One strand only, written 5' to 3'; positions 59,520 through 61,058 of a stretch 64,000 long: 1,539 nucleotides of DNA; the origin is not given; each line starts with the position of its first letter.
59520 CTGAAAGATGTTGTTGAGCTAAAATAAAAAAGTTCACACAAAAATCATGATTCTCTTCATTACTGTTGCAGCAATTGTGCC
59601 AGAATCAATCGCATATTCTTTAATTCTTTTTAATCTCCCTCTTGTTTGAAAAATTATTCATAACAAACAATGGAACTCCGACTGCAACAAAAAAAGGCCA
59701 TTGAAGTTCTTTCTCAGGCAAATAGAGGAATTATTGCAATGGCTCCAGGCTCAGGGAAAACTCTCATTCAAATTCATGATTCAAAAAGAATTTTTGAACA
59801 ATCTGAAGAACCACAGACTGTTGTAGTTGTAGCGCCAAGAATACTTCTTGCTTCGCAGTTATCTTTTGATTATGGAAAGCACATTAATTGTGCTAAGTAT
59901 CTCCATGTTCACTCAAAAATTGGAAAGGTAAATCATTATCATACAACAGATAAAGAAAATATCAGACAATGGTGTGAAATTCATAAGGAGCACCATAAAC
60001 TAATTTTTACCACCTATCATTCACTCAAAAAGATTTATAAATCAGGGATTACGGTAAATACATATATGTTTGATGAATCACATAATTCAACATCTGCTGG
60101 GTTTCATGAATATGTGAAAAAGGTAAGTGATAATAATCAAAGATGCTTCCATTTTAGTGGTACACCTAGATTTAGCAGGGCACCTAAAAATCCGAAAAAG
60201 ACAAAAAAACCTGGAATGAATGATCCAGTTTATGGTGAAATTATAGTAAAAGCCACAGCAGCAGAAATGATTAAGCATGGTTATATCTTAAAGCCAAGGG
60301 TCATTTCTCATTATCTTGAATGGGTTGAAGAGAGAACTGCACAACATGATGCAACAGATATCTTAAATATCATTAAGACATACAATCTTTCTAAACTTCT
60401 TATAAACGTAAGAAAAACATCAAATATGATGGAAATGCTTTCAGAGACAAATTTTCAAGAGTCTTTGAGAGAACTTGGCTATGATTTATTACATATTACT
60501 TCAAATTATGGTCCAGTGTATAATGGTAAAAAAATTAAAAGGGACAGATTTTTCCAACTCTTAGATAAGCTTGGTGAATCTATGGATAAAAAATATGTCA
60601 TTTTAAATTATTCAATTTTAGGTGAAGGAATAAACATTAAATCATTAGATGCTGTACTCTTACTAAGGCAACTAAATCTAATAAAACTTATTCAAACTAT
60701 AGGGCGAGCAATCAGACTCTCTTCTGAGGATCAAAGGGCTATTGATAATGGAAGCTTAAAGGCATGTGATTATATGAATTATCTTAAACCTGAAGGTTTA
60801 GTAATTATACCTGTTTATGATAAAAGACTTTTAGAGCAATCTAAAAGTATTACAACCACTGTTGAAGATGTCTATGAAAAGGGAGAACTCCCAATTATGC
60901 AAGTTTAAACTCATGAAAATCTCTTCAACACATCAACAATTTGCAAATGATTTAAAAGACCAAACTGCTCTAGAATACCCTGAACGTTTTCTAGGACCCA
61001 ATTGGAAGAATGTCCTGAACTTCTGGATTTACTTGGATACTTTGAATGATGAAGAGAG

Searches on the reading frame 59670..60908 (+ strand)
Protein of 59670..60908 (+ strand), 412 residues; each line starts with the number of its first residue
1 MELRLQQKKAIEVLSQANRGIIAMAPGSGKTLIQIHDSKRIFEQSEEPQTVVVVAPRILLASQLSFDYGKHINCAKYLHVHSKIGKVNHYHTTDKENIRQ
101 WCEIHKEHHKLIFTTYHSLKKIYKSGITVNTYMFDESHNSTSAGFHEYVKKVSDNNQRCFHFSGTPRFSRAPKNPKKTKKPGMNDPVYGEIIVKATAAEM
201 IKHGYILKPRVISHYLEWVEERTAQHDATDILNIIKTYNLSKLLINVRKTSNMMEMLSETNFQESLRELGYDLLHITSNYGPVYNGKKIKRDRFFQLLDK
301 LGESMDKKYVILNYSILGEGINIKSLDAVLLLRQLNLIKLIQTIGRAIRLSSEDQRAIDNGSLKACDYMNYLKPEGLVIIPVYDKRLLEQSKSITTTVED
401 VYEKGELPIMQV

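Call 39: find_encoding_contigs(protein=window:59670-60908:+, flank=10000, max_places=1)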
Protein window:59670-60908:+ (412 aa): 14 contigs read that carry it; 1 place shown.
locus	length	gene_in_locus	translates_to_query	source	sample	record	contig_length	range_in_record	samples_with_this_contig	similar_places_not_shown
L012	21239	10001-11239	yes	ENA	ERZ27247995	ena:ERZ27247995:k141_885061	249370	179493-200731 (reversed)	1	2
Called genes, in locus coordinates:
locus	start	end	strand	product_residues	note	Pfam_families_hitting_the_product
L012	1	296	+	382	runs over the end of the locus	PF00579:tRNA-synt_1b, PF22421:SYY_C-terminal (weak), PF01479:S4 (weak)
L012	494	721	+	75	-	-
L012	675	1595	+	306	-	-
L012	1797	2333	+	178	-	PF09414:RNA_ligase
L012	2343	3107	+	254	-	PF01743:PolyA_pol, PF12627:PolyA_pol_RNAbd (weak)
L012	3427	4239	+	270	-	PF01145:Band_7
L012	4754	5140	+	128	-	-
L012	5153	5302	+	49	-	-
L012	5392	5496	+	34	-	-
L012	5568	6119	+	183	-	-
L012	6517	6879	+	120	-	-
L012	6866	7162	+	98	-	-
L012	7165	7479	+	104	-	-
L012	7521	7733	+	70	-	-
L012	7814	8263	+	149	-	-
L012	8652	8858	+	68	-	-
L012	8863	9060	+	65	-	-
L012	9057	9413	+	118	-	-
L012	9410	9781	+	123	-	-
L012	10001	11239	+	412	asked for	PF00270:DEAD, PF04851:ResIII, PF18766:SWI2_SNF2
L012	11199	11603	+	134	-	-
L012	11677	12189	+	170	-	PF03013:Pyr_excise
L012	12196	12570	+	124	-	-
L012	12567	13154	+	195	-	PF00929:RNase_T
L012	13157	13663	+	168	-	-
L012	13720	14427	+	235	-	-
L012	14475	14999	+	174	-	-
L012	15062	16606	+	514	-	PF21189:PHA02142 (weak), PF09414:RNA_ligase (weak)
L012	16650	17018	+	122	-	-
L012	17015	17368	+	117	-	-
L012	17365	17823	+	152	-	PF06414:Zeta_toxin, PF08433:KTI12, PF13238:AAA_18 (faint), PF13671:AAA_33, PF13207:AAA_17 (weak)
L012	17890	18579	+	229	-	PF00149:Metallophos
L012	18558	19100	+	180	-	-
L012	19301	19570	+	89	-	-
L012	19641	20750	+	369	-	-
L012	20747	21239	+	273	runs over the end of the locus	-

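Call 42: search_protein_families(library=pfam, proteins=[L012:15062-16606:+, L012:17365-17823:+, L012:17890-18579:+, L012:18558-19100:+, L012:12567-13154:+, L012:13720-14427:+, L012:14475-14999:+, L012:19641-20750:+, L012:16650-17018:+, L012:17015-17368:+], max_evalue=0.01)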
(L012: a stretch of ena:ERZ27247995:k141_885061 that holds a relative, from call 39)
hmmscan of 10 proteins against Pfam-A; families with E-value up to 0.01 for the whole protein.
L012:15062-16606:+ (514 aa): 2 families
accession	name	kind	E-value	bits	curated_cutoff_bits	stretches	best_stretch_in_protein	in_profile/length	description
PF09414.15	RNA_ligase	-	9.9e-07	29.5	27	1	327-483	36-170/171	RNA ligase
PF21189.3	PHA02142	-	1.7e-06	28.8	27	1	14-112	1-92/92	PHA02142 OB-fold domain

L012:17365-17823:+ (152 aa): 9 families
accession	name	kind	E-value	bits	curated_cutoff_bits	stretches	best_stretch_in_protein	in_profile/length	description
PF13671.12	AAA_33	-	1.1e-20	74.8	27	1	7-140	1-142/143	AAA domain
PF08433.16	KTI12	-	1.9e-11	44.4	22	1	7-142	3-141/271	Chromatin associated protein KTI12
PF06414.18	Zeta_toxin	-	8.9e-09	35.5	22.3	1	5-101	16-122/199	Zeta toxin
PF13207.12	AAA_17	-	1.1e-05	26.1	27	1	12-120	2-120/136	AAA domain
PF13238.12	AAA_18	-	2.1e-05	25.4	29.4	1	9-118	2-107/128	AAA domain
PF07931.18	CPT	-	0.00034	20.9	22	1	7-123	3-129/172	Chloramphenicol phosphotransferase-like protein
PF00004.35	AAA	-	0.00066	20.6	21.2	1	8-59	1-55/131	ATPase family associated with various cellular activities (AAA)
PF13401.12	AAA_22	-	0.00091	20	27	1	6-35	6-33/130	AAA domain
PF00406.28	ADK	-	0.0018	18.9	26.8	0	10-138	1-132/151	Adenylate kinase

L012:17890-18579:+ (229 aa): 2 families
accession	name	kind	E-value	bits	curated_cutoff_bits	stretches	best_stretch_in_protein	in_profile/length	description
PF00149.33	Metallophos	-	2.2e-10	41.7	21.5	1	2-207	2-173/191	Calcineurin-like phosphoesterase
PF12850.12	Metallophos_2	-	0.0013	19.2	27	0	1-72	1-59/154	Calcineurin-like phosphoesterase superfamily domain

L012:18558-19100:+ (180 aa): 0 families

L012:12567-13154:+ (195 aa): 1 family
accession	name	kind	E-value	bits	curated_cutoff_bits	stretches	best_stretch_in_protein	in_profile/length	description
PF00929.31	RNase_T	-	3.5e-09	37.9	24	1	11-174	2-164/164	Exonuclease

L012:13720-14427:+ (235 aa): 0 families

L012:14475-14999:+ (174 aa): 0 families

L012:19641-20750:+ (369 aa): 1 family
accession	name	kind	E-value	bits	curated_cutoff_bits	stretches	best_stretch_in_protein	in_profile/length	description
PF15814.10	FAM199X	-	0.0075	15.9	27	1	146-206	23-82/320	Protein family FAM199X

L012:16650-17018:+ (122 aa): 0 families

L012:17015-17368:+ (117 aa): 0 families

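Call 69: search_protein_families(library=phrogs, proteins=[L012:15062-16606:+, L012:18558-19100:+], max_evalue=0.001)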
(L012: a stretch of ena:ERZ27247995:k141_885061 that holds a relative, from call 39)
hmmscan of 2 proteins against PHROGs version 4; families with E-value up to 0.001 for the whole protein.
L012:15062-16606:+ (514 aa): 2 families
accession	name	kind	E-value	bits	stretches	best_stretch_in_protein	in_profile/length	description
phrog_968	-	DNA, RNA and nucleotide metabolism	1.6e-53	183.1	1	8-497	4-397/398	RNA ligase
phrog_548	-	DNA, RNA and nucleotide metabolism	5.1e-07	30.2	1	308-493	59-231/341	RNA ligase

L012:18558-19100:+ (180 aa): 3 families
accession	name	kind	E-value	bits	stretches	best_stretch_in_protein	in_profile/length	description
phrog_849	-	DNA, RNA and nucleotide metabolism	4.1e-31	109.4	1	8-149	148-304/435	DNA primase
phrog_47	-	DNA, RNA and nucleotide metabolism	7.8e-06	25.7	1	63-170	205-322/947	DNA primase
phrog_14043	-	DNA, RNA and nucleotide metabolism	0.00026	22.2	1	9-89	5-82/92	DNA primase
